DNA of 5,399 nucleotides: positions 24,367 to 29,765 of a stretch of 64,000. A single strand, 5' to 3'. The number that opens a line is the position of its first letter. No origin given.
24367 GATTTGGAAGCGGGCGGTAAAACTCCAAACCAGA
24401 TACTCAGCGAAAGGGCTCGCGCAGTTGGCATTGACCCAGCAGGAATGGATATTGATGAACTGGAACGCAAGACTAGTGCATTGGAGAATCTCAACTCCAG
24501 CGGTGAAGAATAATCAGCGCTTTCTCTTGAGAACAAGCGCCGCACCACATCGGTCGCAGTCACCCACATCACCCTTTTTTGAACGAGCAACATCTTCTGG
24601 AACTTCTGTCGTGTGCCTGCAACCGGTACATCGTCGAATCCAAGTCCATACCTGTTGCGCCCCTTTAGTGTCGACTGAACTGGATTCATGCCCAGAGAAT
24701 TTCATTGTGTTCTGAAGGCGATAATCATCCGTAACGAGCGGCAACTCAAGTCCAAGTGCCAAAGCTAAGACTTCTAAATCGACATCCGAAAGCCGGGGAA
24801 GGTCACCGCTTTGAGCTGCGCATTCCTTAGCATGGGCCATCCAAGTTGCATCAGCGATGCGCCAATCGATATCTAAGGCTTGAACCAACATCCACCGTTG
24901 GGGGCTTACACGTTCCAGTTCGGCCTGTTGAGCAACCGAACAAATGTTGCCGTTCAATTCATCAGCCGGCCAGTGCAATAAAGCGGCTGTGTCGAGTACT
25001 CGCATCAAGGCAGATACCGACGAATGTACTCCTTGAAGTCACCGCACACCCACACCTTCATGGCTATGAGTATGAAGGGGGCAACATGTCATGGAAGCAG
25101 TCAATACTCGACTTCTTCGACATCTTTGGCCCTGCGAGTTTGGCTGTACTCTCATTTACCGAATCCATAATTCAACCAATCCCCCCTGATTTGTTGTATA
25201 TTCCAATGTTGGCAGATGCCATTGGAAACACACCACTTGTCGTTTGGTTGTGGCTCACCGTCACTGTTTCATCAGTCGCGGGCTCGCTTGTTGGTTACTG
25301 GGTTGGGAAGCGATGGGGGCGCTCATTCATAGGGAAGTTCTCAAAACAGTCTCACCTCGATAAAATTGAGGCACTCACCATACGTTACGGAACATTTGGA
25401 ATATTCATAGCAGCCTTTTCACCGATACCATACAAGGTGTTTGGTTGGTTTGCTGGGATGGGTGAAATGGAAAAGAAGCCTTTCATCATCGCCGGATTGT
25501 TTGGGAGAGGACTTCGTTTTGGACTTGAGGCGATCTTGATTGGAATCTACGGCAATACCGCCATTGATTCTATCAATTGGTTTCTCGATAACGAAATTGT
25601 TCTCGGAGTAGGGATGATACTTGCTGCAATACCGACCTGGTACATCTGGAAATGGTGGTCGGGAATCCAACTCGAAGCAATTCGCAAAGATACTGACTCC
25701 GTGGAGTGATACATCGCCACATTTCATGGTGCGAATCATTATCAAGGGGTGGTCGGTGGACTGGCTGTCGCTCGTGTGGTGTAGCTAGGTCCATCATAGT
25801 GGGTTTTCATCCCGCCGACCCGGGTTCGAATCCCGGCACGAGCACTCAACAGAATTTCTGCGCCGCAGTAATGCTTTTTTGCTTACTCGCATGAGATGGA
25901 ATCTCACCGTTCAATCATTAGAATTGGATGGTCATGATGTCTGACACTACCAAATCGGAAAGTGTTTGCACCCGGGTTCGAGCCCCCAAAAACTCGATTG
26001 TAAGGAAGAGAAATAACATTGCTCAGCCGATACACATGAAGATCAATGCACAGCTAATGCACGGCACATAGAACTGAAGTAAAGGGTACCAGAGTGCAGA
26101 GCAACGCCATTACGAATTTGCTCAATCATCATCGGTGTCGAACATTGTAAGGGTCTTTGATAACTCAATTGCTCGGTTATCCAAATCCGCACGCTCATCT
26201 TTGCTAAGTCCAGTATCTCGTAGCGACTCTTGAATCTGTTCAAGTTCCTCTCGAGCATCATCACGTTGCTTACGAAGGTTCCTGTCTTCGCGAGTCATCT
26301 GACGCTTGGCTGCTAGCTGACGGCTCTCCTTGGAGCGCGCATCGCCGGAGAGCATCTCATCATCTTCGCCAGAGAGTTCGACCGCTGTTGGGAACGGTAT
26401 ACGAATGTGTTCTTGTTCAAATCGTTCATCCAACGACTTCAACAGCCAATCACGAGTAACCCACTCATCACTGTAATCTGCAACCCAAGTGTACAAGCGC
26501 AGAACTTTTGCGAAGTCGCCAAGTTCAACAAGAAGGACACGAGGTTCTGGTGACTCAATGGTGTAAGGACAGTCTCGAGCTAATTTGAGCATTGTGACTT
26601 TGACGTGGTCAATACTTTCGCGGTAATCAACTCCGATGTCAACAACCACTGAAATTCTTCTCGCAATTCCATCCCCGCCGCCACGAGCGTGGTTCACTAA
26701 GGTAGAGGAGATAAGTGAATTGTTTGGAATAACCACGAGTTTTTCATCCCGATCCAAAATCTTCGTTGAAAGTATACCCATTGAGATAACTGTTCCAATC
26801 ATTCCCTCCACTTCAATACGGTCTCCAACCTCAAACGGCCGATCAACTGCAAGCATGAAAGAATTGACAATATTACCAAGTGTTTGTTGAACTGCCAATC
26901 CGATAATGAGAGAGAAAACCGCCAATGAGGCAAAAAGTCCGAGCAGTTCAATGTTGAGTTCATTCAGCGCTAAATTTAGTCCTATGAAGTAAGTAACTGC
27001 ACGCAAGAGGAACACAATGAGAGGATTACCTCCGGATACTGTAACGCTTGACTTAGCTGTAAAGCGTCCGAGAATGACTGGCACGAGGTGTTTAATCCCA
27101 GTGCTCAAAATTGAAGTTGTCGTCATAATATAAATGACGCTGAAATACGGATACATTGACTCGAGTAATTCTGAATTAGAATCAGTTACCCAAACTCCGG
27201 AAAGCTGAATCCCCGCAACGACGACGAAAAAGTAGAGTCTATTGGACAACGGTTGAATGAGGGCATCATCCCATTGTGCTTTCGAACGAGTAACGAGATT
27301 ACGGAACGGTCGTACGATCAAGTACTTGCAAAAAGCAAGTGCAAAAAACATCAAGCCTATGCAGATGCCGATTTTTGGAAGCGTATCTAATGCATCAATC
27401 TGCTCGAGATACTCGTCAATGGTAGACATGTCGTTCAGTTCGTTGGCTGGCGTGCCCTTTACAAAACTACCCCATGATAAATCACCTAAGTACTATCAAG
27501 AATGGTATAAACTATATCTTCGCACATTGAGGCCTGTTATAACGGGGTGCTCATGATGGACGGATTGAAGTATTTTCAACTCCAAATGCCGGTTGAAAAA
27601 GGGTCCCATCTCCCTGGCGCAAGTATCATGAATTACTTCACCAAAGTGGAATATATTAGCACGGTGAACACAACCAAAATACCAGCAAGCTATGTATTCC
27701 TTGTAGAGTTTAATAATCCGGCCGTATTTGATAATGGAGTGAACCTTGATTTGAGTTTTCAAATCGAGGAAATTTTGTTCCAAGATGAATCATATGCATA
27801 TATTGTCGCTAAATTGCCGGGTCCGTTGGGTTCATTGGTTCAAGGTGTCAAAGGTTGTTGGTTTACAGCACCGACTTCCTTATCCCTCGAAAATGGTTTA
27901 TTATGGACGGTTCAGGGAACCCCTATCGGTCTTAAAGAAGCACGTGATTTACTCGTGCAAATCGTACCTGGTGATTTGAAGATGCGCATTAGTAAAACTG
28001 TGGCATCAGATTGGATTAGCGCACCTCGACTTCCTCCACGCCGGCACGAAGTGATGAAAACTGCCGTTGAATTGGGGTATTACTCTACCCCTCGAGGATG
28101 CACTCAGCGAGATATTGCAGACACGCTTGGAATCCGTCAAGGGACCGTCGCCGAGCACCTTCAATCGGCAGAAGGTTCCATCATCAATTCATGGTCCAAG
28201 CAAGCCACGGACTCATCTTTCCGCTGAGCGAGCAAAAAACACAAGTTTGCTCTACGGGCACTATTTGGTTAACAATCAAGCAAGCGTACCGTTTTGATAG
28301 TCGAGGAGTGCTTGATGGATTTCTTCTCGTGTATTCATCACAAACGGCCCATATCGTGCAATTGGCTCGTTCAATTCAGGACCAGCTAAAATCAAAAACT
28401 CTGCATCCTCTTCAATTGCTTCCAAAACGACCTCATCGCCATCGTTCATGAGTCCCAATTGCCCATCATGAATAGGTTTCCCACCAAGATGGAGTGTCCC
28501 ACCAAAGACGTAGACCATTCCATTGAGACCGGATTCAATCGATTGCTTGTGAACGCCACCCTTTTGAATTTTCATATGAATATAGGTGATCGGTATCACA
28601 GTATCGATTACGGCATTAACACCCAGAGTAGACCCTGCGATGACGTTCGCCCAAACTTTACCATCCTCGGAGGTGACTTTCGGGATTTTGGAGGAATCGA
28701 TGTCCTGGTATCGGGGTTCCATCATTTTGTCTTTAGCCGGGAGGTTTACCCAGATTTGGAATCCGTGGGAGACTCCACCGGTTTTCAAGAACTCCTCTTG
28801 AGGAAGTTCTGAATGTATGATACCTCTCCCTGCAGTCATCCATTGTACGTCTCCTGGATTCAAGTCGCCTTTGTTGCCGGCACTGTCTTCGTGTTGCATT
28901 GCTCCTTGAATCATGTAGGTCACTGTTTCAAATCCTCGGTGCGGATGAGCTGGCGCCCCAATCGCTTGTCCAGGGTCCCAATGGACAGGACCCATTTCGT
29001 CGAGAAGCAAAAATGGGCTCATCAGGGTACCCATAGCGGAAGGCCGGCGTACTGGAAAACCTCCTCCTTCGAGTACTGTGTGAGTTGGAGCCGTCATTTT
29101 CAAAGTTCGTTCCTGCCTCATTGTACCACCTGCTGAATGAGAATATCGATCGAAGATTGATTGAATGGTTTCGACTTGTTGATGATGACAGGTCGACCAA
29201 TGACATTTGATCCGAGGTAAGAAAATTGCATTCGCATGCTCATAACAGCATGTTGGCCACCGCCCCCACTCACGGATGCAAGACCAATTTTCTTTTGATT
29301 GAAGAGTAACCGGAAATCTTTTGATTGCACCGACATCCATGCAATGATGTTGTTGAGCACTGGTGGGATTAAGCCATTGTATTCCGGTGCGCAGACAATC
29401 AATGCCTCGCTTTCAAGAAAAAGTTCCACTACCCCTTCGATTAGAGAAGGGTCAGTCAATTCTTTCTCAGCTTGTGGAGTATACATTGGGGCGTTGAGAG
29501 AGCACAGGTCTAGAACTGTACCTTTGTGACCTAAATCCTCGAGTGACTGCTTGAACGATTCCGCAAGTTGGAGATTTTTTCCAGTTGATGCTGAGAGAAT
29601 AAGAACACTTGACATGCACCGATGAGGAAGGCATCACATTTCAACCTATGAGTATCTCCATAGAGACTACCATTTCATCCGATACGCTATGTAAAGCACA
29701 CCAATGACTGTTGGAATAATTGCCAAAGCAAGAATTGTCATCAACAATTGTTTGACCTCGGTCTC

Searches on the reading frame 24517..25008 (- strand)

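Call 73: search_protein_families(library=pfam, proteins=[window:24517-25008:-], max_evalue=0.01)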
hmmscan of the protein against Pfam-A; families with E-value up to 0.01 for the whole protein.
window:24517-25008:- (164 aa): 1 family
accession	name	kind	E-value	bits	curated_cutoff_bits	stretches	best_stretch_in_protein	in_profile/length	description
PF17146.10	PIN_6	-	1.2e-07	32.5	27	1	4-87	2-87/87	PIN domain of ribonuclease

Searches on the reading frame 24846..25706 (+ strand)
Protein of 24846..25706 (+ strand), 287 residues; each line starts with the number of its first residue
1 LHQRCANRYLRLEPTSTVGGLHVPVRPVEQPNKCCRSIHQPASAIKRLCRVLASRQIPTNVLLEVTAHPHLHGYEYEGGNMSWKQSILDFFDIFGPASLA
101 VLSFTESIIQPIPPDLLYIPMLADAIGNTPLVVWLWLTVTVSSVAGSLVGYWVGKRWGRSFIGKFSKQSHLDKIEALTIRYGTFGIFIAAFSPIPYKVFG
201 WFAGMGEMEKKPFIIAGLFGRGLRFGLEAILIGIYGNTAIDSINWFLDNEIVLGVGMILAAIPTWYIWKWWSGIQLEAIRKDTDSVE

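Call 73: search_protein_families(library=pfam, proteins=[window:24846-25706:+], max_evalue=0.01)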
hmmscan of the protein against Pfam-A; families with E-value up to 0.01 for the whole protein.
window:24846-25706:+ (287 aa): 1 family
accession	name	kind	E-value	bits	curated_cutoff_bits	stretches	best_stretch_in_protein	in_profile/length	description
PF09335.16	VTT_dom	-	5.9e-14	53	33.9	1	133-227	17-116/123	VTT domain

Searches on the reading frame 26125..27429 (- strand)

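Call 12: search_protein_families(library=pfam, proteins=[window:26125-27429:-], max_evalue=0.01)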
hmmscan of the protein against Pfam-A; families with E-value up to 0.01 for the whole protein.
window:26125-27429:- (435 aa): 2 families
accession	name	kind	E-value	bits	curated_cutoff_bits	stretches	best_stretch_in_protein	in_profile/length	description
PF00924.24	MS_channel_2nd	-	5.6e-19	68.5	20.2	1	183-248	2-67/68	Mechanosensitive ion channel, beta-domain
PF21082.3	MS_channel_3rd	-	6.4e-10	39.8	21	1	261-344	1-88/88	Mechanosensitive ion channel MscS, C-terminal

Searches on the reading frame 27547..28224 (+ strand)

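Call 12: search_protein_families(library=pfam, proteins=[window:27547-28224:+], max_evalue=0.01)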
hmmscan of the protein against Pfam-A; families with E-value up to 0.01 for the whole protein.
window:27547-28224:+ (226 aa): 1 family
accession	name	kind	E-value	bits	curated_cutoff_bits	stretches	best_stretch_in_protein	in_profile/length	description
PF04967.18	HTH_10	-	2.3e-13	50.2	23.1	1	165-213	4-52/53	HTH DNA binding domain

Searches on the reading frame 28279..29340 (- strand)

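Call 12: search_protein_families(library=pfam, proteins=[window:28279-29340:-], max_evalue=0.01)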
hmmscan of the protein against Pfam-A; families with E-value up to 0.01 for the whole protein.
window:28279-29340:- (354 aa): 3 families
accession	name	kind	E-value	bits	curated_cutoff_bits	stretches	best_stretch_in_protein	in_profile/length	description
PF02678.22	Pirin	-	4.1e-34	117.3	26.1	1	103-198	13-108/108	Pirin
PF05726.19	Pirin_C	-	1e-25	90.5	27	1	253-353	1-102/103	Pirin C-terminal cupin domain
PF12973.13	Cupin_7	-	0.0071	16.6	27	0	119-179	38-88/105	ChrR Cupin-like domain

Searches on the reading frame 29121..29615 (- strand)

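Call 73: search_protein_families(library=pfam, proteins=[window:29121-29615:-], max_evalue=0.01)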
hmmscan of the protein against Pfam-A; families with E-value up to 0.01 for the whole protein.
window:29121-29615:- (165 aa): 2 families
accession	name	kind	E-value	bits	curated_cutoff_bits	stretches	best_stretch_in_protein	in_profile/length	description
PF03358.20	FMN_red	-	3.2e-24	85.7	24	1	4-145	3-147/152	NADPH-dependent FMN reductase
PF02525.22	Flavodoxin_2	-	2.6e-08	34.3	27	1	4-131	3-155/198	Flavodoxin-like fold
